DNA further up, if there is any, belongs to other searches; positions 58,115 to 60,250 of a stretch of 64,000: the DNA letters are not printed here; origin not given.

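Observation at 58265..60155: Single ORF fusing a full TetR regulator to a full Rieske oxygenase alpha subunit, with a palindromic operator candidate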

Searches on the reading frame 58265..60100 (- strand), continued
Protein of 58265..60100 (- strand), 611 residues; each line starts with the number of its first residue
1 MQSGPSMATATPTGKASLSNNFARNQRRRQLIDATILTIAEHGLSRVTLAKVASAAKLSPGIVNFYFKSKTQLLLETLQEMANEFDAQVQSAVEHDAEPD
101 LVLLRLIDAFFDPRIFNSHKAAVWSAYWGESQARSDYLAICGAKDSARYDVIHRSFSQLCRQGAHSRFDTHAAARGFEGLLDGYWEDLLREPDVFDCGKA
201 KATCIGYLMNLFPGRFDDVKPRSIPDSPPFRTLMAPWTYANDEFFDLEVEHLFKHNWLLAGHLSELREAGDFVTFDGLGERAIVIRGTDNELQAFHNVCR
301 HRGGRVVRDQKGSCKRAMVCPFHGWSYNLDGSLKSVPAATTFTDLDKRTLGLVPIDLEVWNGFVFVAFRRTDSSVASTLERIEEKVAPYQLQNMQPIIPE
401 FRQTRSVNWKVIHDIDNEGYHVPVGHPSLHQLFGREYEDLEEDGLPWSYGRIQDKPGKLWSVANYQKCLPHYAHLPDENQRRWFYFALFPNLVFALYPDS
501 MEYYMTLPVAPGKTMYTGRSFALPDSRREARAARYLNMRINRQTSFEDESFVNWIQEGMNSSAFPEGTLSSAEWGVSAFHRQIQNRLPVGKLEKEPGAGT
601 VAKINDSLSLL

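Call 57: search_protein_families(library=ncbifam, proteins=[L084:11844-13931:+, L084:13992-15551:+, L049:6727-7923:+, L049:3574-5187:+, L049:2162-3577:+], max_evalue=1e-10)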
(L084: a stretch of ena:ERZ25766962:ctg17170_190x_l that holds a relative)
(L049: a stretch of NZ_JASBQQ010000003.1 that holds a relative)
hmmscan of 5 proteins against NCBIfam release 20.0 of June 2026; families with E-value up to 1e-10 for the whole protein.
L084:11844-13931:+ (695 aa): 10 families
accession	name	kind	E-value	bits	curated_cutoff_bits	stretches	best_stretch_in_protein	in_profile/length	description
TIGR03997.1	mycofact_OYE_2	equivalog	1.6e-95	320.9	793.15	1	10-668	2-644/645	mycofactocin system FadH/OYE family oxidoreductase 2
NF045599.1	bili_reduct_long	exception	7.4e-56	189.7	750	1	10-666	1-638/641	bilirubin reductase, long form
NF041087.1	bile_acid_BaiCD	equivalog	8.9e-53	179.4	825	1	7-668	1-641/642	bile acid Fe-S flavoenzyme BaiCD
TIGR03996.1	mycofact_OYE_1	hypoth_equivalog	4.9e-49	167.4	627.9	1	15-663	7-630/633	mycofactocin system FadH/OYE family oxidoreductase 1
NF045592.1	bili_reduct_N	equivalog_domain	2.3e-41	142.2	425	1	10-351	2-348/363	bilirubin reductase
NF010047.0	PRK13523.1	equivalog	6e-34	117.6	431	1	9-335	4-321/339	NADPH dehydrogenase NamA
NF006101.0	PRK08255.1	equivalog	2.1e-31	108.8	1078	1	5-328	394-724/768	bifunctional salicylyl-CoA 5-hydroxylase/oxidoreductase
NF007899.0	PRK10605.1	subfamily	4.1e-23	82.2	403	1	10-336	6-339/365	N-ethylmaleimide reductase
TIGR01317.1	GOGAT_sm_gam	subfamily_domain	9.4e-12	44.5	447.7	1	347-488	104-243/485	glutamate synthase small subunit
NF009410.0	PRK12771.1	subfamily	9.6e-11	40.9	516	0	369-483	120-233/566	NAD(P)-binding protein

L084:13992-15551:+ (519 aa): 1 family
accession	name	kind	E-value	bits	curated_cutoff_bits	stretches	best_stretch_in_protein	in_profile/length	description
TIGR02369.2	trimeth_pyl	equivalog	2.2e-107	359.5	525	1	47-510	6-462/469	[trimethylamine--corrinoid protein] Co-methyltransferase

L049:6727-7923:+ (398 aa): 8 families
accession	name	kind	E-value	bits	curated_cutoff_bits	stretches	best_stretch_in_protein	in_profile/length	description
NF053776.1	TmaoDeMthMsil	equivalog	7.7e-71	239.6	1100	1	13-392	386-761/763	trimethylamine N-oxide demethylase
NF001567.0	PRK00389.1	subfamily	8.4e-55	186.2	300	1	14-349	5-329/359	glycine cleavage system aminomethyltransferase GcvT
TIGR00528.1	gcvT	equivalog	1.4e-39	136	235.85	1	15-351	4-335/362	glycine cleavage system aminomethyltransferase GcvT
TIGR01372.1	soxA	subfamily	2.4e-36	124.9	1164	1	37-348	638-959/996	sarcosine oxidase subunit alpha family protein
NF009133.0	PRK12486.1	equivalog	3.7e-35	121.5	410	1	12-348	12-341/369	dimethylsulfoniopropionate demethylase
NF010093.0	PRK13579.1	equivalog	3.9e-32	111.5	459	1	31-352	26-340/371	glycine cleavage system aminomethyltransferase GcvT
NF047885.1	VanMgalDeMLigM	equivalog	3.3e-15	56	580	1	45-252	35-258/461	vanillate/3-O-methylgallate O-demethylase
NF047633.1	SyrngDmethDesA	equivalog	1.3e-13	50.3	800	1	47-248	38-253/453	syringate O-demethylase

L049:3574-5187:+ (537 aa): 8 families
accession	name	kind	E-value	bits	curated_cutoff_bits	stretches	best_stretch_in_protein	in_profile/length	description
NF045689.1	BCarotKetCrtO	equivalog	1.3e-96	324.4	1000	1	2-526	3-541/563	beta-carotene ketolase CrtO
TIGR02734.1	crtI_fam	subfamily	4.9e-33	114.6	238.1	1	6-529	2-497/504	phytoene desaturase family protein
TIGR02730.1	carot_isom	equivalog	1.9e-27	96.3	586.9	1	227-509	214-475/493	carotenoid isomerase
NF045637.1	carotdesatCrtDProt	equivalog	6.8e-27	94.1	580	1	91-523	90-485/485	1-hydroxycarotenoid 3,4-desaturase CrtD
NF058655.1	CrtID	equivalog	3.9e-23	82.1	640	1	179-508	163-467/478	bifunctional phytoene desaturase/3,4-desaturase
TIGR02733.1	desat_CrtD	equivalog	5.4e-17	61.6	549.7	0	415-511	387-477/492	C-3',4' desaturase CrtD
NF005560.0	PRK07233.1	equivalog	4.1e-14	52.3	252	0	5-43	3-41/435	hypothetical protein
NF042421.1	hydcarot_desat_CrtD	equivalog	2.9e-11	42.5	500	0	4-45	3-44/487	1-hydroxycarotenoid 3,4-desaturase CrtD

L049:2162-3577:+ (471 aa): 68 families (the best 25 are shown)
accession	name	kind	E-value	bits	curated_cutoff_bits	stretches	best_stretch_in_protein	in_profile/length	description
NF041362.1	GntE_guanitoxin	equivalog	6.8e-135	449.9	525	1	33-451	5-426/426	guanitoxin biosynthesis PLP-dependent transaminase GntE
NF000818.0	PRK00062.1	subfamily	1.8e-106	356.4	398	1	34-459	4-425/429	glutamate-1-semialdehyde 2,1-aminomutase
TIGR00713.1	hemL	equivalog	1.4e-100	337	527.3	1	35-459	1-421/423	glutamate-1-semialdehyde 2,1-aminomutase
NF009055.0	PRK12389.1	equivalog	1.2e-80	271.3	637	1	35-459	5-426/431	glutamate-1-semialdehyde 2,1-aminomutase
NF004856.0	PRK06209.1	equivalog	1.9e-61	208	486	1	63-389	41-356/450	glutamate-1-semialdehyde 2,1-aminomutase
NF001864.0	PRK00615.1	equivalog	1.4e-51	175.4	706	1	35-451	6-419/433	glutamate-1-semialdehyde aminotransferase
NF005993.0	PRK08117.1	subfamily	1.9e-50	171.7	574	1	62-399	25-371/433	aspartate aminotransferase family protein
NF005453.0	PRK07046.1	subfamily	3.8e-48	164.2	425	1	31-408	25-398/453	transaminase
TIGR00707.1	argD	subfamily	3.2e-46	157.9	410.05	1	63-398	10-332/381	acetylornithine/succinylornithine family transaminase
NF005692.0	PRK07495.1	equivalog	6.6e-46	156.8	724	1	61-377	21-340/425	4-aminobutyrate--2-oxoglutarate transaminase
NF004426.0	PRK05769.1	equivalog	1.8e-45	155.5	552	1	52-399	29-383/441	acetyl ornithine aminotransferase family protein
NF005985.0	PRK08088.1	equivalog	1.1e-44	152.8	713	1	59-382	20-346/426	4-aminobutyrate--2-oxoglutarate transaminase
NF002797.0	PRK02936.1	equivalog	1.3e-44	152.5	496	1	62-396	11-328/385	acetylornithine transaminase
NF002874.0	PRK03244.1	equivalog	4.9e-44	150.7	457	1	64-374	27-322/399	acetylornithine transaminase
NF003468.0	PRK05093.1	subfamily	1.8e-41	142.1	522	1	67-403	28-353/405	acetylornithine/succinyldiaminopimelate transaminase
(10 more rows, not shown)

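Call 70: search_protein_families(library=pfam, proteins=[L092:234-1718:-, L092:1737-2858:+, L092:3045-3977:+, L092:3941-4795:+, L092:4788-5861:+, L092:7791-9251:+, L092:9274-9915:+, L092:9905-10759:-, L092:10782-11411:-, L092:11439-12947:-], max_evalue=0.00001)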
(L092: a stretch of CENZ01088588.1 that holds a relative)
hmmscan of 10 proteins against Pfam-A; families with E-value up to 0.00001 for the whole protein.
L092:234-1718:- (494 aa): 4 families
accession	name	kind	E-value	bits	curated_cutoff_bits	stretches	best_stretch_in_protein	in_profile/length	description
PF02878.22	PGM_PMM_I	-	1.1e-34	119.5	22.5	1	43-173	2-135/138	Phosphoglucomutase/phosphomannomutase, alpha/beta/alpha domain I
PF02879.22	PGM_PMM_II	-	6.4e-28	97.8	29.3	1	190-286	3-103/103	Phosphoglucomutase/phosphomannomutase, alpha/beta/alpha domain II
PF02880.22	PGM_PMM_III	-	4.2e-24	85.3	20.7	1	291-399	2-112/115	Phosphoglucomutase/phosphomannomutase, alpha/beta/alpha domain III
PF00408.26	PGM_PMM_IV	-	1.8e-10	41.2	23.1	1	406-477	1-63/68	Phosphoglucomutase/phosphomannomutase, C-terminal domain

L092:1737-2858:+ (373 aa): 3 families
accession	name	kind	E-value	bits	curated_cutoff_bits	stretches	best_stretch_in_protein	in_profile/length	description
PF13416.11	SBP_bac_8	-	7.5e-21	75.6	27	1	94-322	40-264/279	Bacterial extracellular solute-binding protein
PF13343.11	SBP_bac_6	-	1.4e-18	67.7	24.6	1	105-314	22-215/245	Bacterial extracellular solute-binding protein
PF01547.30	SBP_bac_1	-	4.4e-08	33.9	26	1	79-305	34-304/307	Bacterial extracellular solute-binding protein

L092:3045-3977:+ (310 aa): 1 family
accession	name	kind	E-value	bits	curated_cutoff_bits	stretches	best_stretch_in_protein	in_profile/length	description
PF00528.27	BPD_transp_1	-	1.3e-10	41.8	26.4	1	100-299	20-176/184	Binding-protein-dependent transport system inner membrane component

L092:3941-4795:+ (284 aa): 1 family
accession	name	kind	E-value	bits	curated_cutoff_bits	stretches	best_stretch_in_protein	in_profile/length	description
PF00528.27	BPD_transp_1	-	2.9e-16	60.2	26.4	1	92-271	2-181/184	Binding-protein-dependent transport system inner membrane component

L092:4788-5861:+ (357 aa): 2 families
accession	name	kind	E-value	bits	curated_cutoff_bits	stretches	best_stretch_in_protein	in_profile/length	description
PF00005.33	ABC_tran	-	1.2e-36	126.8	25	1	22-163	2-136/137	ABC transporter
PF08402.16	TOBE_2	-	9.5e-10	38.9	21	1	280-354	1-75/76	TOBE domain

L092:7791-9251:+ (486 aa): 1 family
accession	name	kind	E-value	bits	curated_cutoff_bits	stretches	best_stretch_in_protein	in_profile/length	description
PF00202.27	Aminotran_3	-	5.6e-88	295.8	30.5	1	61-467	16-400/403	Aminotransferase class-III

L092:9274-9915:+ (213 aa): 1 family
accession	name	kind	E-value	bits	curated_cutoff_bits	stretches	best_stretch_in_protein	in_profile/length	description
PF01914.23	MarC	-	6.2e-51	173.1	23.9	1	8-207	4-201/203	MarC family integral membrane protein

L092:9905-10759:- (284 aa): 0 families

L092:10782-11411:- (209 aa): 1 family
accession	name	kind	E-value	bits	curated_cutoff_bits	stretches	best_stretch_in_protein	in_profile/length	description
PF01323.26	DSBA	-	2.4e-12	47.5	25.6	1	48-184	4-176/191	DSBA-like thioredoxin domain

L092:11439-12947:- (502 aa): 3 families
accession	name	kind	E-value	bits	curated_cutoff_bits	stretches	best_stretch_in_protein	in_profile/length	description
PF08245.18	Mur_ligase_M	-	4e-23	82.9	24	1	157-342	1-199/200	Mur ligase middle domain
PF02875.26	Mur_ligase_C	-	1.3e-14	55.5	28.4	1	365-488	1-127/127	Mur ligase, glutamate ligase domain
PF01225.30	Mur_ligase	-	5.9e-14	52.6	21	1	50-147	2-90/95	Mur ligase family, catalytic domain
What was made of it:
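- An aminotransferase replaces the amine oxidase in the distant fusion group (call 70).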
